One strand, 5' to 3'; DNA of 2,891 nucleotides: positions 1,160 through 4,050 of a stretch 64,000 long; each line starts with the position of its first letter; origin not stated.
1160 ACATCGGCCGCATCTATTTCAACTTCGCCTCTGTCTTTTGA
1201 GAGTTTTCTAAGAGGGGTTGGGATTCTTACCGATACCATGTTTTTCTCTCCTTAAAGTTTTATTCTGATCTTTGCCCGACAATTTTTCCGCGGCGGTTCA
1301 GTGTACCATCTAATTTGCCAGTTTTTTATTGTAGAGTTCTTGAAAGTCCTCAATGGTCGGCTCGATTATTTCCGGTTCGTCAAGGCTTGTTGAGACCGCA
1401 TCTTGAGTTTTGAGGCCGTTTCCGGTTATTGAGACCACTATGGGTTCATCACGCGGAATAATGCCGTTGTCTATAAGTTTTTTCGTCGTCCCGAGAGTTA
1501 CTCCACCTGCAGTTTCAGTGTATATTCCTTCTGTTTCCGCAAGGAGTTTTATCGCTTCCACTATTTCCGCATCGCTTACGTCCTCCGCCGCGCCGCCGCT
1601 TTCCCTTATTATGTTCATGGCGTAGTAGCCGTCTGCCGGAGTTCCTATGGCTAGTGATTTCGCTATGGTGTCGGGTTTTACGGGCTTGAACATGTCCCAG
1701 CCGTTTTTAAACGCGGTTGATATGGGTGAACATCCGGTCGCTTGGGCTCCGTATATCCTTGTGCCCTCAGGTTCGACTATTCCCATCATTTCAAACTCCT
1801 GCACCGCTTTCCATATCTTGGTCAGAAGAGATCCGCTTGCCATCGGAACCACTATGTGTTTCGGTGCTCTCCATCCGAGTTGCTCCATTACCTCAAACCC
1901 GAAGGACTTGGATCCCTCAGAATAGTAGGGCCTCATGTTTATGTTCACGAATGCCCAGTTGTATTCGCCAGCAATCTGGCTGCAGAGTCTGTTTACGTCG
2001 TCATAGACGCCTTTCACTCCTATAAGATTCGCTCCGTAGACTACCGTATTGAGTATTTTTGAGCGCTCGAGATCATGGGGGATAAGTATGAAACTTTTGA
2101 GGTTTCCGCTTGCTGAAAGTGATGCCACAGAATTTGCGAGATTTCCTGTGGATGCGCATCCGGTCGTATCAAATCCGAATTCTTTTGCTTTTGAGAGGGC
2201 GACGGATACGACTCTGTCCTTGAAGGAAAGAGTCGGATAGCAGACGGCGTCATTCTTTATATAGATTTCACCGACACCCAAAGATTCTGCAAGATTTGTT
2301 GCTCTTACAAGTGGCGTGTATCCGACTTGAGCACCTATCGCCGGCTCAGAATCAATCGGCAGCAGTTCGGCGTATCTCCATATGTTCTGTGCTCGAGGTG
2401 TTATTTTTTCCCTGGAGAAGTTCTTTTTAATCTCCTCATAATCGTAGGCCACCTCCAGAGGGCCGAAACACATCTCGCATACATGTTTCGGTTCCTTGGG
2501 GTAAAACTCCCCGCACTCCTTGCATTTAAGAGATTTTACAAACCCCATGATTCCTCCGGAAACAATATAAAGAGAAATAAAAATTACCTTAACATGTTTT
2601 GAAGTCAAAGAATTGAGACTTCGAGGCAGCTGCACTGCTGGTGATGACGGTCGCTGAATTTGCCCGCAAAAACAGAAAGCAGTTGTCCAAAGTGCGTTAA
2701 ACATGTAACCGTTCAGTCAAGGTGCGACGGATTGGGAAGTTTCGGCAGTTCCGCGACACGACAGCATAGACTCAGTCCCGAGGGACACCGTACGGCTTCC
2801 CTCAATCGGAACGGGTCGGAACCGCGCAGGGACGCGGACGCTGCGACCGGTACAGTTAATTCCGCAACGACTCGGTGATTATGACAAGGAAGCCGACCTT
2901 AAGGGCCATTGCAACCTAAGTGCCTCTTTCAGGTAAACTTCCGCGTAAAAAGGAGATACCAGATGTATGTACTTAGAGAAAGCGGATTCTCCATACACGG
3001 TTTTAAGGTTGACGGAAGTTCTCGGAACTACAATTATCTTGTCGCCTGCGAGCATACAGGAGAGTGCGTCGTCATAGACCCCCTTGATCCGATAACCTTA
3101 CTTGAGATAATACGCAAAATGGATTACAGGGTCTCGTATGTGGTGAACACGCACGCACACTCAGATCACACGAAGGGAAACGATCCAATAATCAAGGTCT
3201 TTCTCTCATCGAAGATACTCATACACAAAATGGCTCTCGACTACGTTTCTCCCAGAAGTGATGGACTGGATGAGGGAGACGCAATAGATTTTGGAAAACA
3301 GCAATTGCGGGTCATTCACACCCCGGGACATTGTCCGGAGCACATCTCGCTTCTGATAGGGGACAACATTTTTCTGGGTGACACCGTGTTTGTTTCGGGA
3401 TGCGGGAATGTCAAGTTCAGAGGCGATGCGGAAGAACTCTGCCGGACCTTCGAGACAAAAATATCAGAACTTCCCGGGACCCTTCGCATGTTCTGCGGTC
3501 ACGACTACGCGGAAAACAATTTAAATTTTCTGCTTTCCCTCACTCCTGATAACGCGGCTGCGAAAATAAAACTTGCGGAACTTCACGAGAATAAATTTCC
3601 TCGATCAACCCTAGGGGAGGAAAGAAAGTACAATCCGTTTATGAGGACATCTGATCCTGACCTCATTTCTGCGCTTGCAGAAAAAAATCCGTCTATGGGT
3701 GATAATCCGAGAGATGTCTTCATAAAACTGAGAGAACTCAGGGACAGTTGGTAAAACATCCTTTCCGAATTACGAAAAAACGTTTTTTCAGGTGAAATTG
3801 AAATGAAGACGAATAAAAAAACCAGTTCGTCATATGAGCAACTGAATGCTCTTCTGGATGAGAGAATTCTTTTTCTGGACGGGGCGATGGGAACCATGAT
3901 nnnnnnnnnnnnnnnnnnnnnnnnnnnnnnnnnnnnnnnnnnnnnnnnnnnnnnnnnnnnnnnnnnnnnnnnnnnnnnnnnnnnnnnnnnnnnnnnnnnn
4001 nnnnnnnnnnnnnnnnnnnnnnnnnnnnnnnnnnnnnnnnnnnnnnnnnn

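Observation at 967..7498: MoaD-like sulfur carrier + ThrC-family PLP enzyme next to MBL hydrolase + metH: possible protein-thiocarboxylate-dependent homocysteine/methionine route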

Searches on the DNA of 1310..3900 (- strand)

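Call 7: search_rna_families(source=window, start=2400, end=3900, threshold=evalue, max_evalue=10)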
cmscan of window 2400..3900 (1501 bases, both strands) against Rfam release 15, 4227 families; matches with E-value up to 10: 2.
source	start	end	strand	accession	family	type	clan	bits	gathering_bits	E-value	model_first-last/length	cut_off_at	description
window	3485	3558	+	RF03550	mir-31_2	Gene; miRNA;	-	17.1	97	4.8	1-83/83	no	mir-31_2 microRNA precursor family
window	2873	2909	+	RF01420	snoR113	Gene; snRNA; snoRNA; CD-box;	-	14.8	47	7.6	1-103/103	no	Small nucleolar RNA snoR113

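Call 32: search_rna_families(sources=[L004, L005, L001, L002], threshold=gathering)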
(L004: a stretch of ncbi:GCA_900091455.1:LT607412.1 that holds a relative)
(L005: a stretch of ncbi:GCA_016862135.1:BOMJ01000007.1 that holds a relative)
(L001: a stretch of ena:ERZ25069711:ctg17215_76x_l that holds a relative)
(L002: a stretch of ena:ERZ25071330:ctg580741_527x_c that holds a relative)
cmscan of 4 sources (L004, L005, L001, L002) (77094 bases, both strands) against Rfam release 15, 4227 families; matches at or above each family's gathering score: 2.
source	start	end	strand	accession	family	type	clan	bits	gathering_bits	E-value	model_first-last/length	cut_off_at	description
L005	7852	7991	+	RF00162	SAM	Cis-reg; riboswitch;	CL00012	72.7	44.4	5.1e-15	1-108/108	no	SAM riboswitch aptamer (S box leader)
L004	7855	7990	+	RF00162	SAM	Cis-reg; riboswitch;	CL00012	69.2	44.4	5.5e-14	1-108/108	no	SAM riboswitch aptamer (S box leader)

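Call 43: search_rna_families(sources=[L084, L078, L063, L080, L038, L048, L070, L047, L008, L011, L022], threshold=gathering)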
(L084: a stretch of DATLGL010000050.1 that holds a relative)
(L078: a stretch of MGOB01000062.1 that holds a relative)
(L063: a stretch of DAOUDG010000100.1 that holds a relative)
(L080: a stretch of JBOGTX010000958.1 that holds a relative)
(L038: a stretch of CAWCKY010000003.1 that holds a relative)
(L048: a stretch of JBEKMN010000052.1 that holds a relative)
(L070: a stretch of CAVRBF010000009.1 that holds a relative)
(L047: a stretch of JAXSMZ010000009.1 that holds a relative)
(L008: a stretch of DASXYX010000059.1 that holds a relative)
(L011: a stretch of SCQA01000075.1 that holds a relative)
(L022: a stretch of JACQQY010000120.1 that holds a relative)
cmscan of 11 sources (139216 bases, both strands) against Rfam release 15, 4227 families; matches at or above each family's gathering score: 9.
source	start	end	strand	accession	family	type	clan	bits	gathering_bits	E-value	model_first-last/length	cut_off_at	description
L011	4502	4620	+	RF00162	SAM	Cis-reg; riboswitch;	CL00012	91.6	44.4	3e-20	1-108/108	no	SAM riboswitch aptamer (S box leader)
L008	7793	7909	+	RF00162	SAM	Cis-reg; riboswitch;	CL00012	83.4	44.4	7.5e-18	1-108/108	no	SAM riboswitch aptamer (S box leader)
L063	7786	7897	+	RF00162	SAM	Cis-reg; riboswitch;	CL00012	82.2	44.4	1.6e-17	1-108/108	no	SAM riboswitch aptamer (S box leader)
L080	2545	2653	+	RF00162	SAM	Cis-reg; riboswitch;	CL00012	75.8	44.4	1.2e-15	1-108/108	no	SAM riboswitch aptamer (S box leader)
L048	4390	4499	+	RF00162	SAM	Cis-reg; riboswitch;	CL00012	74.7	44.4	2.4e-15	1-108/108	no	SAM riboswitch aptamer (S box leader)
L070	7766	7873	+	RF00162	SAM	Cis-reg; riboswitch;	CL00012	72.7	44.4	9.3e-15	1-108/108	no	SAM riboswitch aptamer (S box leader)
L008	3621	3692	-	RF00005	tRNA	Gene; tRNA;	CL00001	62.9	29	6.3e-11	1-71/71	no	tRNA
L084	7885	7983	+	RF00162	SAM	Cis-reg; riboswitch;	CL00012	56.4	44.4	5.2e-10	1-108/108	no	SAM riboswitch aptamer (S box leader)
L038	6737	6810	+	RF00521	SAM_alpha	Cis-reg; riboswitch;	-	37.5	36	0.00016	1-79/79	no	Alpha-proteobacteria SAM riboswitch aptamer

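Call 47: build_rna_model(alignment_id=A2)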
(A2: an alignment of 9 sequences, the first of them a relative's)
Model R1 built from alignment A2 (9 sequences, 145 columns); structure: RNAalifold consensus.
model positions 109; base pairs 21; branch points 2; effective number of sequences 1.73; information 0.591 bits per position. Calibrated on 0.2 Mb of random sequence (short: E-values are rough).
structure used (alignment columns):
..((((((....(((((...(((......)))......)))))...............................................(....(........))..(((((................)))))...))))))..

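Call 48: search_with_rna_model(model_id=R1, sources=[window, L001, L006, L007, L008, L009, L010, L011, L012, L013, L014, L015, L016, L017, L018, L019, L020, L021, L022, L023, L024, L025, L026, L027, L028, L029, L030, L031, L032, L033, L034, L035, L036, L037, L038, L039, L040, L041, L042, L043, L044, L045, L046, L047, L048, L049, L050, L051, L052, L053, L054, L055, L056, L057, L058, L059, L060, L061, L062, L063, L064, L065, L066, L067, L068, L069, L070, L071, L072, L073, L074, L075, L076, L077, L078, L079, L080, L081, L082, L083, L084, L085, L004, L005], max_evalue=0.01)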
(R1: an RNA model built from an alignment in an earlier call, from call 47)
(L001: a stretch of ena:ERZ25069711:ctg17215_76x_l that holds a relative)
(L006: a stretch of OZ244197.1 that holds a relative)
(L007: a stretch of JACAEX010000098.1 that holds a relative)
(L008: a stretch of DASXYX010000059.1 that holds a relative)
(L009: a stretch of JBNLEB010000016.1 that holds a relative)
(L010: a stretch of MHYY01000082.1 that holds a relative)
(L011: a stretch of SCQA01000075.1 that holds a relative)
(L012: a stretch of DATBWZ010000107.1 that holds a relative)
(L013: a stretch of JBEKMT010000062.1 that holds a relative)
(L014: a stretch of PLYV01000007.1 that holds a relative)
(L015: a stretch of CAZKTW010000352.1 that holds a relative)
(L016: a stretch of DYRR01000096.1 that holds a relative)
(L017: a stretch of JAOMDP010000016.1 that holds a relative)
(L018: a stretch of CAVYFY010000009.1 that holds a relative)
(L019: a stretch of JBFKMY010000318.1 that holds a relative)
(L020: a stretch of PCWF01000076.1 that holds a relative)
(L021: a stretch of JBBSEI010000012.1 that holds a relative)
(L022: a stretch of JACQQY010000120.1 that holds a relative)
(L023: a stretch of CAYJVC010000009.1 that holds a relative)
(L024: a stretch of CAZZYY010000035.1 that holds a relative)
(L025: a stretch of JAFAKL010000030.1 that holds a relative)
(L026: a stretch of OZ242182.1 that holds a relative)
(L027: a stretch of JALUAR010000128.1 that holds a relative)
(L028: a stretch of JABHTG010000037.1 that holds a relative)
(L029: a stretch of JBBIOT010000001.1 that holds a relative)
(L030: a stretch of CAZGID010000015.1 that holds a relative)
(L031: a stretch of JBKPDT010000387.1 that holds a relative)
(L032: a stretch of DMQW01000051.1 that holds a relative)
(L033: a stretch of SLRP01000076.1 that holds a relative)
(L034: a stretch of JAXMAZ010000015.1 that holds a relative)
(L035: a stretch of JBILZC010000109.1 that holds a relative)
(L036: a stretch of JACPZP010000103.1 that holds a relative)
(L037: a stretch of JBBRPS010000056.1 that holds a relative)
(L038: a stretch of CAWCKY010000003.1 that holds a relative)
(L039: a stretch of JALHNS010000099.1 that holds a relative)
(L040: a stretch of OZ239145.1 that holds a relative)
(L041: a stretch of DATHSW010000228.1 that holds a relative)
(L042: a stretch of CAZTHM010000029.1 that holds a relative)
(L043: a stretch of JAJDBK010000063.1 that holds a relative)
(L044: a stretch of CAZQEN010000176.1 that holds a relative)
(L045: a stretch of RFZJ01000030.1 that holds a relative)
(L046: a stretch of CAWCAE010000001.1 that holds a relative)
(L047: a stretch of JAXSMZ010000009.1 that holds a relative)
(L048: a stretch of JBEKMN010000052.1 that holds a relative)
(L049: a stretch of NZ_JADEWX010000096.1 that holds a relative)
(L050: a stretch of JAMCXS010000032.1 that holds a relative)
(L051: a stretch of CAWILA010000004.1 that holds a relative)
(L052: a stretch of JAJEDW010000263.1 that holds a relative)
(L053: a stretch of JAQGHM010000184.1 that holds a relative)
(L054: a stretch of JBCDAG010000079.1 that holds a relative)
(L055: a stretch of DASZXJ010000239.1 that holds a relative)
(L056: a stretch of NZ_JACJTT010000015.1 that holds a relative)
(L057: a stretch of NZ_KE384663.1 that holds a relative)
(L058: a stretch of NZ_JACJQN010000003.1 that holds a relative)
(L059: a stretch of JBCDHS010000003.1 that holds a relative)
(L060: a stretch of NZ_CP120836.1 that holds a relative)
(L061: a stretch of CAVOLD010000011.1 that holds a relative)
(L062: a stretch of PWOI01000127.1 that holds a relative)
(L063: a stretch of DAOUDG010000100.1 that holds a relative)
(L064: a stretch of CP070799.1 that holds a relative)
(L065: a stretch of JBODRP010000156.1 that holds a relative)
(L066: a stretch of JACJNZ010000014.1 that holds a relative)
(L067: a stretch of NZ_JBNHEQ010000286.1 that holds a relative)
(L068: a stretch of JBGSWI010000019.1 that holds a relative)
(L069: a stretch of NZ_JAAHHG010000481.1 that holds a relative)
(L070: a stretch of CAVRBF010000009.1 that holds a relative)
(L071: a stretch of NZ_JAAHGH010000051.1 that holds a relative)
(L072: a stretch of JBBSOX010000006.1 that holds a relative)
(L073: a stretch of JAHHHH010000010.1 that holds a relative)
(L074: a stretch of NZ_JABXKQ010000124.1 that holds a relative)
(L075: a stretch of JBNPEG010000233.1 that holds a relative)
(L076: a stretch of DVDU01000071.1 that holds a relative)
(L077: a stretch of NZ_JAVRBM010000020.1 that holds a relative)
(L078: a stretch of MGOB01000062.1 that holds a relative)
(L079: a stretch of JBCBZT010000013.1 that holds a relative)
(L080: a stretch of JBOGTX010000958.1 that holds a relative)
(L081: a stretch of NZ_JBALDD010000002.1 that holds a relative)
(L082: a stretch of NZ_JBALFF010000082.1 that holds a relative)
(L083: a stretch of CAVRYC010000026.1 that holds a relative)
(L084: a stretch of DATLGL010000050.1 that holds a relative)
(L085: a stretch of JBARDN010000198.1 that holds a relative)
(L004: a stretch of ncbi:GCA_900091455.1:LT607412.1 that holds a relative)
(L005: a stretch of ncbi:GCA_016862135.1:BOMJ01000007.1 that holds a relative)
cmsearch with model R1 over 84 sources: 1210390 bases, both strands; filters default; matches with E-value up to 0.01: 35.
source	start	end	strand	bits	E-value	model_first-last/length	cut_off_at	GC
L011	4502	4620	+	105.8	1.3e-25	1-109/109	no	0.48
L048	4390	4499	+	105.7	1.4e-25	1-109/109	no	0.62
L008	7793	7909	+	100.3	4.1e-24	1-109/109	no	0.54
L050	7765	7875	+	100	5.2e-24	1-109/109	no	0.6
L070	7766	7873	+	99.9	5.6e-24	1-109/109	no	0.6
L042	7752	7861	+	97.8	2e-23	1-109/109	no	0.68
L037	2836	2947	+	95.3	9.9e-23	1-109/109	no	0.61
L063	7786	7897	+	94.7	1.5e-22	1-109/109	no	0.61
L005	7852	7991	+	92.8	4.9e-22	1-109/109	no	0.64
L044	163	281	+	90.3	2.4e-21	1-109/109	no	0.59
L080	2545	2653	+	89.6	3.8e-21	1-109/109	no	0.64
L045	6328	6445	+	88.3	8.8e-21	1-109/109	no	0.56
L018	7802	7909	+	88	1.1e-20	1-109/109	no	0.56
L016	7751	7883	+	87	2e-20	1-109/109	no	0.65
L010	4807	4927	+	86.4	2.9e-20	1-109/109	no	0.44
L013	7778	7896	+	85.5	4.9e-20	1-109/109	no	0.5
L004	7855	7990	+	85.2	6.2e-20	1-109/109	no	0.72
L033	288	408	+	83.9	1.4e-19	1-109/109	no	0.56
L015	218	335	+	83.4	1.9e-19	1-109/109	no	0.58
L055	7748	7851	+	81.6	6.2e-19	1-109/109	no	0.54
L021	7805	7925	+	81.3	7.2e-19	1-109/109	no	0.64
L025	7802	7918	+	80.6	1.1e-18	1-109/109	no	0.58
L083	4722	4835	+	80.3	1.4e-18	1-109/109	no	0.59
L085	7057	7172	+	79.5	2.2e-18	1-109/109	no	0.56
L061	7714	7826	+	76.3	1.8e-17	1-109/109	no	0.57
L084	7885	7983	+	75.7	2.6e-17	1-109/109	no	0.64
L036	7686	7852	+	74.9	4.2e-17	1-109/109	no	0.55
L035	1546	1695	+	74.4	5.8e-17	1-109/109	no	0.56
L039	4087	4245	+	73.8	8.4e-17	1-109/109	no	0.64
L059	7762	7881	+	73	1.4e-16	1-109/109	no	0.62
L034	7671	7823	+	69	1.7e-15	1-109/109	no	0.69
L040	7751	7884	+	64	4.3e-14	1-109/109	no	0.57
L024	2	133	+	62.9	8.8e-14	3-109/109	no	0.65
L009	317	445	+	62.8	9.3e-14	1-109/109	no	0.53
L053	428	578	+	59.6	6.9e-13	1-109/109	no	0.6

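Call 49: search_rna_families(sources=[L009, L010, L033, L015, L024, L053, L044, L035], threshold=gathering)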
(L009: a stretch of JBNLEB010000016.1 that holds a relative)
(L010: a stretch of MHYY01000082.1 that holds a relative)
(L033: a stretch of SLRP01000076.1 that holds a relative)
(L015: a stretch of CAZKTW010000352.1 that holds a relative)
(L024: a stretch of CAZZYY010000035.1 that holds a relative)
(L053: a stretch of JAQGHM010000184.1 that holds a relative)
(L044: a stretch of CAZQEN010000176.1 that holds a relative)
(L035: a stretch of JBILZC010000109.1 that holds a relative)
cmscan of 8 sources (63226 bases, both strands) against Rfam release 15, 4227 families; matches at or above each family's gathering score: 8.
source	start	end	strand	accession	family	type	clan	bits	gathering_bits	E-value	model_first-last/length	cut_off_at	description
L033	288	408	+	RF00162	SAM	Cis-reg; riboswitch;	CL00012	88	44.4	1.5e-19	1-108/108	no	SAM riboswitch aptamer (S box leader)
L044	163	281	+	RF00162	SAM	Cis-reg; riboswitch;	CL00012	87.7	44.4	1.9e-19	1-108/108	no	SAM riboswitch aptamer (S box leader)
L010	4807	4927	+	RF00162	SAM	Cis-reg; riboswitch;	CL00012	87.6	44.4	2e-19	1-108/108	no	SAM riboswitch aptamer (S box leader)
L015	218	335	+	RF00162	SAM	Cis-reg; riboswitch;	CL00012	77.8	44.4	1.4e-16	1-108/108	no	SAM riboswitch aptamer (S box leader)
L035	1546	1695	+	RF00162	SAM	Cis-reg; riboswitch;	CL00012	73.7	44.4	2.2e-15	1-108/108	no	SAM riboswitch aptamer (S box leader)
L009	317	445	+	RF00162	SAM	Cis-reg; riboswitch;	CL00012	67.8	44.4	1.1e-13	1-108/108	no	SAM riboswitch aptamer (S box leader)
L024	1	133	+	RF00162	SAM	Cis-reg; riboswitch;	CL00012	67.6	44.4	1.3e-13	2-108/108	5'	SAM riboswitch aptamer (S box leader)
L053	428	578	+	RF00162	SAM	Cis-reg; riboswitch;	CL00012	61.9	44.4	5.7e-12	1-108/108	no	SAM riboswitch aptamer (S box leader)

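Call 55: search_with_rna_model(model_id=R1, source=L086, max_evalue=0.01)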
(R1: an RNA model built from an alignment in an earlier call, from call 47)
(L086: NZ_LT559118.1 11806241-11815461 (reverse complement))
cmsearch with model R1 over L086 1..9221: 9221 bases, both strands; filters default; matches with E-value up to 0.01: 1.
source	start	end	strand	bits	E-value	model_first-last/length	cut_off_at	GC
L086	3843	3984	+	65.9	9.7e-17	1-109/109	no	0.69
